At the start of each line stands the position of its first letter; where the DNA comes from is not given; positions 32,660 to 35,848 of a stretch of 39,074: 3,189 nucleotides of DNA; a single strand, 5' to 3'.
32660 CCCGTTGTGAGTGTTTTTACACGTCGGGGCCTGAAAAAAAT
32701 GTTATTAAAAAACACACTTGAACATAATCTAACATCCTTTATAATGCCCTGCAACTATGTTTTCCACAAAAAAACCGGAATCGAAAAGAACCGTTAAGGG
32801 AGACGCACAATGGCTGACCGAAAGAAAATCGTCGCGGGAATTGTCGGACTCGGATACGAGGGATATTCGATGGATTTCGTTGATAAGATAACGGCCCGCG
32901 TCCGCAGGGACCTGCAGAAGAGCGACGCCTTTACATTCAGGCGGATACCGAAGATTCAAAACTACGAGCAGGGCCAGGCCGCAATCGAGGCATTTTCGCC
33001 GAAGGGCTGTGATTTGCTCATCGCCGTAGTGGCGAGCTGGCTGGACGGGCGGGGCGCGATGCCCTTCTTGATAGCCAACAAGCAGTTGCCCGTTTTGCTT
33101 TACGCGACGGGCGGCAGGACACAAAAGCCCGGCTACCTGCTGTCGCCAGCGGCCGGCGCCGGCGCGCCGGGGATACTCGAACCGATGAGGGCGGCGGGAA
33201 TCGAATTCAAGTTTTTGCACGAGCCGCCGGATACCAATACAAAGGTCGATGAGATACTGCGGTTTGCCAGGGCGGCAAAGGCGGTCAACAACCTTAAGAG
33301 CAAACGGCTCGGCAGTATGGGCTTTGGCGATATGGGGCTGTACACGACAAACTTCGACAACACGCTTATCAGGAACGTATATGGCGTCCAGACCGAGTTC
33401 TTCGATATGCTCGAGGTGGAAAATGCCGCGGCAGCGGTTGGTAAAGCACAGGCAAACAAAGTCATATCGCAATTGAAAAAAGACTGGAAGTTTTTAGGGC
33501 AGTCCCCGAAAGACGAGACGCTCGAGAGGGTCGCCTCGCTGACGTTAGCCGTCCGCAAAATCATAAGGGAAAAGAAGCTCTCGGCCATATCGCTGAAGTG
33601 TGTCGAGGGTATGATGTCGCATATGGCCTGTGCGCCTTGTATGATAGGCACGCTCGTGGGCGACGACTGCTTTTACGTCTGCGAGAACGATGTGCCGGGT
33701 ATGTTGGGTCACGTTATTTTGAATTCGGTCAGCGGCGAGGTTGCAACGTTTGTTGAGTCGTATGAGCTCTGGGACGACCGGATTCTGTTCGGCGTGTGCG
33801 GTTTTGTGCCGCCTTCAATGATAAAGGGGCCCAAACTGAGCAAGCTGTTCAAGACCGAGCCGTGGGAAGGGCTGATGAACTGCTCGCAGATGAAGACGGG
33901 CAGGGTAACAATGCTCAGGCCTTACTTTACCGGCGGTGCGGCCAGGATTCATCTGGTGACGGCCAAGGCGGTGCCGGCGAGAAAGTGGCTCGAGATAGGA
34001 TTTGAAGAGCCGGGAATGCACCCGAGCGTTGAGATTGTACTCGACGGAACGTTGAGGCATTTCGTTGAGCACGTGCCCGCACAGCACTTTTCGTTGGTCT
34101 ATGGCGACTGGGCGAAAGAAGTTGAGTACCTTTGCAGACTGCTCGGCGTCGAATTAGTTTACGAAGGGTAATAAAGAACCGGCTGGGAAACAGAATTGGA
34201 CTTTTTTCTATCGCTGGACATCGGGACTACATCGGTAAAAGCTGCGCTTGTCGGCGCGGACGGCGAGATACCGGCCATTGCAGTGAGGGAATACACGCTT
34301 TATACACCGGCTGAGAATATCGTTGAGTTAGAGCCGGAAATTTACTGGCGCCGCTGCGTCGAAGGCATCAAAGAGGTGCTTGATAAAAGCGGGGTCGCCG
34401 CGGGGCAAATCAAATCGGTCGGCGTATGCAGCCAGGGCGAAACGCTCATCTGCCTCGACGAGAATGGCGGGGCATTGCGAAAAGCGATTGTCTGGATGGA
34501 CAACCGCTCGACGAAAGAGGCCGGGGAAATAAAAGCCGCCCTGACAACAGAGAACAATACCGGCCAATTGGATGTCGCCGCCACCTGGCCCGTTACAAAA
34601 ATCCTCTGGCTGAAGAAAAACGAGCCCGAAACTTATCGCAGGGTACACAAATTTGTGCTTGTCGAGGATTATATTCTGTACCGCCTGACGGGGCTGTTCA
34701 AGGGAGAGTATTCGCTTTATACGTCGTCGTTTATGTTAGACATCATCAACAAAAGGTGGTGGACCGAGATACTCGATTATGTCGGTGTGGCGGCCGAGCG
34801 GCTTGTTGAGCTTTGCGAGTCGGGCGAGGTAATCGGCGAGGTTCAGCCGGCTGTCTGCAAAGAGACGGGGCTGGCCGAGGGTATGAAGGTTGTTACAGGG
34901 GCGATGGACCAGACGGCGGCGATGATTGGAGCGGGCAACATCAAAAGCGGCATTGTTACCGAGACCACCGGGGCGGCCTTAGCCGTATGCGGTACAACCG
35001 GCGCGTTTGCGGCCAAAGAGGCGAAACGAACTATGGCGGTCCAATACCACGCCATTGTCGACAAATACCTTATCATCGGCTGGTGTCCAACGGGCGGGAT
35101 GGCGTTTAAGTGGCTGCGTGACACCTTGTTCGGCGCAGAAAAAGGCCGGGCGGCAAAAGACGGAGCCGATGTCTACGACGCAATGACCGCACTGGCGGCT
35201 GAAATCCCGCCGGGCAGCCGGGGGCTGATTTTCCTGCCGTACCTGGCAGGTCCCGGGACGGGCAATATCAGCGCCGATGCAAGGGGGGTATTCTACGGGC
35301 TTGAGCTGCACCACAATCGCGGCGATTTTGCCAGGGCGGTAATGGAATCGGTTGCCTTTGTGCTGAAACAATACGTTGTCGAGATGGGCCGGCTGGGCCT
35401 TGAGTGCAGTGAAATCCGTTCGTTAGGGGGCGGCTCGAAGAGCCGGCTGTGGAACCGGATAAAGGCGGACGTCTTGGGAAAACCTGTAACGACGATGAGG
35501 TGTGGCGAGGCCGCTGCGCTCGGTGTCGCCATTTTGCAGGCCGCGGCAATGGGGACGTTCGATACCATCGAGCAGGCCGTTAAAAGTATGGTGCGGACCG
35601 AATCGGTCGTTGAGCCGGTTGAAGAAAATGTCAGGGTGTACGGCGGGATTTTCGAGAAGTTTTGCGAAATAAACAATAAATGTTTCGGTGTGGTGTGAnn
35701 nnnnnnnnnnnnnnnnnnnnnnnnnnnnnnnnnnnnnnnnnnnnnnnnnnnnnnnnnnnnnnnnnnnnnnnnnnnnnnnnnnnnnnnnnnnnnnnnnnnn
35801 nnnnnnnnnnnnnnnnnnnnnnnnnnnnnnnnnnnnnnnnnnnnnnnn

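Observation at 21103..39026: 18-kb glycan-utilisation locus with an unusual enzyme mix: candidate uncharacterised catabolic system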

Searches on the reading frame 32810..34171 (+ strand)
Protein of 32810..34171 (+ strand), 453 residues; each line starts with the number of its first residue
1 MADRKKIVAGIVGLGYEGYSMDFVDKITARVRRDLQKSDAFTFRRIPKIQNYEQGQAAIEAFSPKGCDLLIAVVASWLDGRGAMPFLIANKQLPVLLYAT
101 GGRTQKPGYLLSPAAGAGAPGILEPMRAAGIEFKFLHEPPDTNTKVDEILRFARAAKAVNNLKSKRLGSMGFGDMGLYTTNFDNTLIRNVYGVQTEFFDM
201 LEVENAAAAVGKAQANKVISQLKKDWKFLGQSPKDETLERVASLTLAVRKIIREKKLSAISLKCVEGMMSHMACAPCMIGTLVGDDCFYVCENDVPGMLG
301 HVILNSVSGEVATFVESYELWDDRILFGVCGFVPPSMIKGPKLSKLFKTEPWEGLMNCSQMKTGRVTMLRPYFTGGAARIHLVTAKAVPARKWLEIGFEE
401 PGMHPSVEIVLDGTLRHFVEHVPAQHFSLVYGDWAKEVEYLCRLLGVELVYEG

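Call 3: search_protein_families(library=pfam, proteins=[window:32810-34171:+], max_evalue=0.01)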
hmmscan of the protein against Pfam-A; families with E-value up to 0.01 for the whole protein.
window:32810-34171:+ (453 aa): 1 family
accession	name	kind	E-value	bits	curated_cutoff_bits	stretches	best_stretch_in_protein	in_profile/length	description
PF07881.17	Fucose_iso_N1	-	8.4e-05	22.9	28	1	48-163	56-168/169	L-fucose isomerase, first N-terminal domain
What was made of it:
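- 32810..34171 (+): Short FucI/AraA-superfamily aldose-ketose isomerase, closest to the sulfoquinovose isomerase SftI. Pfam Fucose_iso_N1, weak (call 3).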

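Call 6: search_protein_families(library=ncbifam, proteins=[window:32810-34171:+], max_evalue=0.01)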
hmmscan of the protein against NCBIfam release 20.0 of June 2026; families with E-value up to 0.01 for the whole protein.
window:32810-34171:+ (453 aa): 3 families
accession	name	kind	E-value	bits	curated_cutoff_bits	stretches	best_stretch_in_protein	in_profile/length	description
NF048012.1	SlpQosIsomSftI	equivalog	1.3e-21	76.8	700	1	125-449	117-440/443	sulfoquinovose isomerase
TIGR01089.1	fucI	equivalog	8.3e-09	34.3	850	1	54-206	64-213/587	L-fucose isomerase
NF008220.0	PRK10991.1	equivalog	2.8e-07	29.4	775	1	51-205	64-215/591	L-fucose isomerase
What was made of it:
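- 32810..34171 (+): NCBIfam SftI 77 bits against 700 (call 6).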

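Call 10: find_encoding_contigs(protein=window:32810-34171:+, flank=10000, max_places=6)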
Protein window:32810-34171:+ (453 aa): 1 contig read that carries it; 1 place shown.
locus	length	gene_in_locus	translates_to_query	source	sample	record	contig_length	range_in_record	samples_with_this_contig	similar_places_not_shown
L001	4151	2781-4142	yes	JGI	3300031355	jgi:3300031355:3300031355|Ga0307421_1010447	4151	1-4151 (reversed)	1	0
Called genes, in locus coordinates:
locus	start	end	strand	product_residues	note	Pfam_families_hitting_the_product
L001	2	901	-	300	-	?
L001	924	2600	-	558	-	-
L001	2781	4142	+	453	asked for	-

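Call 39: search_solved_structures(query=window:32810-34171:+, max_evalue=0.01)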
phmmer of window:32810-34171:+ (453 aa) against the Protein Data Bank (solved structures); distinct sequences matched with E-value up to 0.01: 3.
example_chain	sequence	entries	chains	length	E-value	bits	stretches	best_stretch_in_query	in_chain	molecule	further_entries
3a9r_A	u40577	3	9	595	6.9e-07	31.7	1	54-204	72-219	D-arabinose isomerase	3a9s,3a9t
1fui_A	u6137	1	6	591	5.4e-06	28.8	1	54-269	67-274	L-FUCOSE ISOMERASE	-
6k1f_A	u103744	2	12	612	0.00091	21.5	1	55-205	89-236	L-fucose isomerase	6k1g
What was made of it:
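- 32810..34171 (+): PDB sequence matches are D-arabinose and L-fucose isomerases (call 39).
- The isomerase belongs to the FucI/AraA superfamily and is closest to the 6-deoxy-6-sulfo-glucose isomerase SftI (calls 6, 39).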

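Call 68: list_cluster_members(proteins=[P0121, window:32810-34171:+, window:24389-25672:+, window:23512-24321:+, window:34196-35698:+])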
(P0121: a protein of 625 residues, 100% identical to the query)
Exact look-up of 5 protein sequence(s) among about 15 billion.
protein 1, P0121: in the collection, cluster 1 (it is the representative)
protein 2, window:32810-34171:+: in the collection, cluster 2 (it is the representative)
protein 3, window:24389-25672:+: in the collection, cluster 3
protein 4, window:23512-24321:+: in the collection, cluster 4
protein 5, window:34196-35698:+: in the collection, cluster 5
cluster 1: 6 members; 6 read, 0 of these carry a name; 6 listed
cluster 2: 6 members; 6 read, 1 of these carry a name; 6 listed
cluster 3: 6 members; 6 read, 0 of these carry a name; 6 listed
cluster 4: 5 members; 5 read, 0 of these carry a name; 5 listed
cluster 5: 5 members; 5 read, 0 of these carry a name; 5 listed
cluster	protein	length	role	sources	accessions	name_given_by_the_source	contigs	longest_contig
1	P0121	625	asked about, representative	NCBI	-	-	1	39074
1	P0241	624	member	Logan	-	-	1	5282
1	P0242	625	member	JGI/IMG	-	-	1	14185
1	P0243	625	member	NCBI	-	-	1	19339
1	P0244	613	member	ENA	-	-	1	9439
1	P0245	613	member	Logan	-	-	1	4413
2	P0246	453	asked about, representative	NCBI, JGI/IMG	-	-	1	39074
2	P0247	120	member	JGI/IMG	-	hypothetical protein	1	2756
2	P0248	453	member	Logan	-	-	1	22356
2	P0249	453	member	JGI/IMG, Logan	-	-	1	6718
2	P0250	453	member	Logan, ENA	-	-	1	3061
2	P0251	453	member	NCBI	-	-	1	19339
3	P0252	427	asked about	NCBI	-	-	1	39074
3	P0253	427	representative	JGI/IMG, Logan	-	-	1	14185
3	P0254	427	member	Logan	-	-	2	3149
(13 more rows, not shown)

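Call 90: find_related_loci(query=A5, collection=metagenome_contigs, flank=10000)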
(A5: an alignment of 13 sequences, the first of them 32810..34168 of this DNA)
Query A5 (453 aa) in metagenome_contigs; peptide patterns used: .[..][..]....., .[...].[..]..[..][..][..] (x = any residue, [..] = any of these).
358 stretches matched a pattern; 188 encode a relative of the query (tblastn E <= 1e-3); the best 80 are kept; 80 distinct loci.
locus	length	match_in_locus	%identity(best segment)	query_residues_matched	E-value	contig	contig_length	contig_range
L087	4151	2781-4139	100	1-453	0e+0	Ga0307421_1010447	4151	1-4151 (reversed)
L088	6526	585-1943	100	1-453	0e+0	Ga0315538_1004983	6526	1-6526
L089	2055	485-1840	80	1-452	0e+0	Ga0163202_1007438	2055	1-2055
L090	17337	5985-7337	64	1-452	0e+0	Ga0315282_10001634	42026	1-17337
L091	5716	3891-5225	51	5-450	6e-156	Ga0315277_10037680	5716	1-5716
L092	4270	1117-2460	37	3-450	7e-98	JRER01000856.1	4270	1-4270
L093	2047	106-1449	37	3-450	1e-102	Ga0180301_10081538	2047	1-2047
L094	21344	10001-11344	36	3-450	3e-94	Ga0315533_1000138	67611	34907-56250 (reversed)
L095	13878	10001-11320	39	9-450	9e-94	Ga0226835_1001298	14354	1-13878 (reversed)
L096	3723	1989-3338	35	3-452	5e-93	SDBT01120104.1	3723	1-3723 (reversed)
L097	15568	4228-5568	37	5-452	8e-88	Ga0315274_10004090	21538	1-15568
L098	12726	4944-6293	37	2-452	3e-87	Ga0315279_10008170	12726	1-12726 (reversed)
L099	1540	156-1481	36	9-452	3e-92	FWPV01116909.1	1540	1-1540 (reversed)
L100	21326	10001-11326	36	9-452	4e-86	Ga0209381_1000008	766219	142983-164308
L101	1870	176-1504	35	9-452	9e-91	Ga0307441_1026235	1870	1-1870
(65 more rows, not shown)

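Call 93: search_protein_families(library=pfam, proteins=[L094:6899-7474:+, L094:11543-12778:+, L094:12831-13607:+, L094:13671-14717:+, L094:16814-18121:+, L094:1203-2141:+, L094:2279-3049:+, L100:7358-8827:+, L100:8843-9955:+, L100:12776-15589:+], max_evalue=0.001)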
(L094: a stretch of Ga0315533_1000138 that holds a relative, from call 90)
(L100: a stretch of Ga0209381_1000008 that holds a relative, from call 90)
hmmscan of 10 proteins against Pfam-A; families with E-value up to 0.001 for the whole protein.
L094:6899-7474:+ (192 aa): 2 families
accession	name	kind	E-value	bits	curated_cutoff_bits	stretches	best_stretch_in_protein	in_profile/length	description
PF01380.27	SIS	-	9.8e-23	80.8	25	1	34-136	2-110/131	SIS domain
PF13580.11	SIS_2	-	9.4e-10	39.1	27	1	76-113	100-137/138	SIS domain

L094:11543-12778:+ (412 aa): 10 families
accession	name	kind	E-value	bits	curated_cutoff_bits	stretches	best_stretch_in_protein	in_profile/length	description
PF01266.30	DAO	-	2.1e-64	218.7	27.9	1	8-358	1-352/353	FAD dependent oxidoreductase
PF12831.13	FAD_oxidored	-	1.5e-08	34.8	27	1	8-211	1-145/416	FAD dependent oxidoreductase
PF00890.30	FAD_binding_2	-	1.6e-07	31.3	20.4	1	8-218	1-210/414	FAD binding domain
PF01494.25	FAD_binding_3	-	6.8e-07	29.3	22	1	6-42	1-37/349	FAD binding domain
PF01946.23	Thi4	-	9.4e-07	28.7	26.2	1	6-53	17-64/235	Thi4 family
PF13450.12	NAD_binding_8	-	4.1e-05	24.2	21.9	1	11-44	1-34/68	NAD(P)-binding Rossmann-like domain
PF13738.12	Pyr_redox_3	-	8.3e-05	22.4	30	0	164-210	87-132/305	Pyridine nucleotide-disulphide oxidoreductase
PF03486.20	HI0933_like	-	0.00014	21.8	50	0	8-39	2-33/244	HI0933-like protein Rossmann domain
PF07992.20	Pyr_redox_2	-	0.00057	19.8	26.1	0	8-50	2-37/291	Pyridine nucleotide-disulphide oxidoreductase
PF02737.24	3HCDH_N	-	0.00069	20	22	0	9-39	2-32/180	3-hydroxyacyl-CoA dehydrogenase, NAD binding domain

L094:12831-13607:+ (259 aa): 5 families
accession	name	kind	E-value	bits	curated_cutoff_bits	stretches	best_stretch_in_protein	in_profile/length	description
PF13561.12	adh_short_C2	-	7.8e-64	215.9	27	1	15-256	6-235/236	Enoyl-(Acyl carrier protein) reductase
PF00106.31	adh_short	-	2.2e-62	210.5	26.6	1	6-194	1-188/195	short chain dehydrogenase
PF08659.16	KR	-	2.8e-14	53.9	22.6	1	9-167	4-161/180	KR domain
PF23441.1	SDR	-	8.3e-07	29.1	27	1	117-256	122-255/258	SDR-like rossmann domain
PF01370.27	Epimerase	-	2.9e-05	24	20.9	1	9-252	2-239/240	NAD dependent epimerase/dehydratase family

L094:13671-14717:+ (349 aa): 1 family
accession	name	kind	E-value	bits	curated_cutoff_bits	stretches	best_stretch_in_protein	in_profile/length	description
PF02126.24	PTE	-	3.3e-68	230.7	22.4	1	12-346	1-297/298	Phosphotriesterase family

L094:16814-18121:+ (436 aa): 2 families
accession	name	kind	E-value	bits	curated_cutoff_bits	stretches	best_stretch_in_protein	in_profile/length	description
PF01547.30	SBP_bac_1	-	1.2e-36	127.7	26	1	42-342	8-307/307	Bacterial extracellular solute-binding protein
PF13416.11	SBP_bac_8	-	3.9e-21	76.5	27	1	47-367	2-273/279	Bacterial extracellular solute-binding protein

L094:1203-2141:+ (313 aa): 1 family
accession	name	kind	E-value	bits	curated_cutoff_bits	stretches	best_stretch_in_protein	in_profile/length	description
PF02653.21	BPD_transp_2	-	2.1e-31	109.5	26.8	1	38-300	2-268/269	Branched-chain amino acid transport system / permease component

L094:2279-3049:+ (257 aa): 3 families
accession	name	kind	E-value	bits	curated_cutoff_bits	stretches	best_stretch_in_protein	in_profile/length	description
PF00005.33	ABC_tran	-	6.3e-28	98.5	25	1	24-180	1-137/137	ABC transporter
PF13476.12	AAA_23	-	9.2e-06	26.9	27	1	12-65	5-50/201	AAA domain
PF02463.25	SMC_N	-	1.1e-05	25.4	40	1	34-223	24-210/220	RecF/RecN/SMC N terminal domain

L100:7358-8827:+ (490 aa): 2 families
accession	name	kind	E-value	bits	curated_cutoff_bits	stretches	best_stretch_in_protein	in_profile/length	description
PF11762.14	Arabinose_Iso_C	-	4.9e-15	56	25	1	344-486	2-144/144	L-arabinose isomerase C-terminal domain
PF02952.23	Fucose_iso_C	-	3.9e-05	23.8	29.3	1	381-488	28-140/143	L-fucose isomerase, C-terminal domain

L100:8843-9955:+ (371 aa): 2 families
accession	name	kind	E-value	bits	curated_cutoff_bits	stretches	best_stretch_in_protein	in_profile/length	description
PF00557.29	Peptidase_M24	-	1.4e-10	41.8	23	1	147-338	4-207/208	Metallopeptidase family M24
PF01321.24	Creatinase_N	-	1.2e-07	32.7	22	1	17-116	2-92/128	Creatinase/Prolidase N-terminal domain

L100:12776-15589:+ (938 aa): 0 families
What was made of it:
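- Some isomerase modules sit beside a DAO-family oxidase, an M24 peptidase and ABC transporters instead of glycosidases (call 93).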

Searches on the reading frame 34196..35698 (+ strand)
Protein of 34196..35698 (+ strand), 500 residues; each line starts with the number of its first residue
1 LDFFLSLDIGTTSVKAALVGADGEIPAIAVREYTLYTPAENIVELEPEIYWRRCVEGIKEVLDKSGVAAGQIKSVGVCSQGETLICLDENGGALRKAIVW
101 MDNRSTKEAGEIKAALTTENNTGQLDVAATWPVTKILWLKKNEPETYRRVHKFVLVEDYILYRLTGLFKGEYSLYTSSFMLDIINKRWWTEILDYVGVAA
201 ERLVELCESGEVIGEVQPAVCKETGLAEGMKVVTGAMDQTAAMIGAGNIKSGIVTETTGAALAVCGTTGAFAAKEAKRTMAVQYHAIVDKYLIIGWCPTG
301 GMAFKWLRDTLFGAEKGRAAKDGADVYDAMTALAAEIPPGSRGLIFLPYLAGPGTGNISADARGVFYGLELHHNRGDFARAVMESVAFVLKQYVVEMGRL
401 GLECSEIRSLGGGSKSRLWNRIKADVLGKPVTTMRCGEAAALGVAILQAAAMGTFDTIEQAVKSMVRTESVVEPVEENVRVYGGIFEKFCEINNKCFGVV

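Call 4: search_protein_families(library=pfam, proteins=[window:34196-35698:+], max_evalue=0.01)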
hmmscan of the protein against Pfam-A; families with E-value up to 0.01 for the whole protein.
window:34196-35698:+ (500 aa): 3 families
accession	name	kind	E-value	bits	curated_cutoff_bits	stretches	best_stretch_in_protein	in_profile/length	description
PF00370.27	FGGY_N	-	1.4e-57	195.5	28.8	1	4-245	2-245/245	FGGY family of carbohydrate kinases, N-terminal domain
PF02782.22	FGGY_C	-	8.4e-33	114.3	27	1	262-452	2-198/198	FGGY family of carbohydrate kinases, C-terminal domain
PF01869.26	BcrAD_BadFG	-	0.0053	16.8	31.5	1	7-130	3-116/271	BadF/BadG/BcrA/BcrD ATPase family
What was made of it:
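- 34196..35698 (+): FGGY sugar kinase, XylB/GntK-like. Pfam FGGY_N and FGGY_C (call 4).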

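Call 6: search_protein_families(library=ncbifam, proteins=[window:34196-35698:+], max_evalue=0.01)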
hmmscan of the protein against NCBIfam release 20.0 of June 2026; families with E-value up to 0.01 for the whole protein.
window:34196-35698:+ (500 aa): 12 families
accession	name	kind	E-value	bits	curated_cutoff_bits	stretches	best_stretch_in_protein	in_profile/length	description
TIGR01312.1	XylB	equivalog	1.7e-98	330.2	380.25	1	6-492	2-479/481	xylulokinase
TIGR01314.1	gntK_FGGY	equivalog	8.6e-84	281.8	648.55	1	4-492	2-489/505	gluconokinase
NF008187.0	PRK10939.1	equivalog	1.1e-65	222.3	528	1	2-495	4-502/521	autoinducer-2 kinase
TIGR01311.1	glycerol_kin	equivalog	1.5e-57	195.1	590.35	1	3-474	2-472/496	glycerol kinase GlpK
NF000756.0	PRK00047.1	subfamily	5.7e-52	176.6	498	1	2-474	5-473/502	glycerol kinase GlpK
NF011601.0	PRK15027.1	equivalog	1.7e-50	171.9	912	1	4-464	2-448/484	xylulokinase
TIGR02628.1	fuculo_kin_coli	equivalog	2e-49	168.8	470.9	1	5-474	4-464/465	L-fuculokinase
NF003154.0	PRK04123.1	equivalog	2.1e-44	152.2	428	1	3-494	5-535/554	ribulokinase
TIGR01315.1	5C_CHO_kinase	subfamily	1.9e-40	139.1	408.7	1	3-482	1-523/541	FGGY family pentulose kinase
TIGR01234.1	L-ribulokinase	equivalog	6.4e-31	107.7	583.25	1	5-493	4-527/536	ribulokinase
TIGR02627.1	rhamnulo_kin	equivalog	9e-28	97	527.95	2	54-246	54-239/454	rhamnulokinase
NF007925.0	PRK10640.1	equivalog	6e-24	84.3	639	2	7-243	9-241/489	rhamnulokinase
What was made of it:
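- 34196..35698 (+): XylB 330 bits against 380 (call 6).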

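Call 67: search_solved_structures(query=window:34196-35698:+, max_evalue=1e-30)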
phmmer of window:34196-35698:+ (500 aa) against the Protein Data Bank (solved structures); distinct sequences matched with E-value up to 1e-30: 22.
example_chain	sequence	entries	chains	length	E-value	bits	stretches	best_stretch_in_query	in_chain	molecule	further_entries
2itm_A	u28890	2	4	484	1.4e-48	169.1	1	4-451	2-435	Xylulose kinase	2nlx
3gbt_A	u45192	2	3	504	5.5e-48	167.1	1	3-495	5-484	Gluconate kinase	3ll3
3ifr_A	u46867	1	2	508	6.2e-46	160.4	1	5-490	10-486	Carbohydrate kinase, FGGY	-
5vm1_A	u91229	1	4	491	2.9e-43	151.6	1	3-488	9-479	Xylulokinase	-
5ya0_A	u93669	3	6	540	2.3e-42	148.6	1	3-491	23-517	Autoinducer-2 kinase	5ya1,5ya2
2zf5_O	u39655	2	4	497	1.1e-41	146.3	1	3-478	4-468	Glycerol kinase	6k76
6k78_B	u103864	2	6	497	1.2e-41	146.3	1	3-478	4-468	Glycerol kinase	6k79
6k78_A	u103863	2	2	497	1.7e-41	145.8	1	3-478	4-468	Glycerol kinase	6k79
6ude_A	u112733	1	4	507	6.7e-39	137.2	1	4-480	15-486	Glycerol kinase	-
4e1j_A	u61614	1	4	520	2.1e-37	132.3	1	3-471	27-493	Glycerol kinase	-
3g25_A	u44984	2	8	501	2.5e-36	128.7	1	3-473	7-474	Glycerol kinase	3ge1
2dpn_A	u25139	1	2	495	5.7e-36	127.5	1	1-456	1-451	Glycerol kinase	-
1bu6_O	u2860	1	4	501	5.3e-32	114.4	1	3-481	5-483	PROTEIN (GLYCEROL KINASE)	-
1bo5_O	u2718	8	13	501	7.4e-32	114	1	3-481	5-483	PROTEIN (GLYCEROL KINASE) | GLYCEROL KINASE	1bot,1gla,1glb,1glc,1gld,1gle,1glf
3d7e_O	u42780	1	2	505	8.2e-32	113.8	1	3-484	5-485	Glycerol kinase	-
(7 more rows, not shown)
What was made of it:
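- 34196..35698 (+): PDB matches in call 67.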
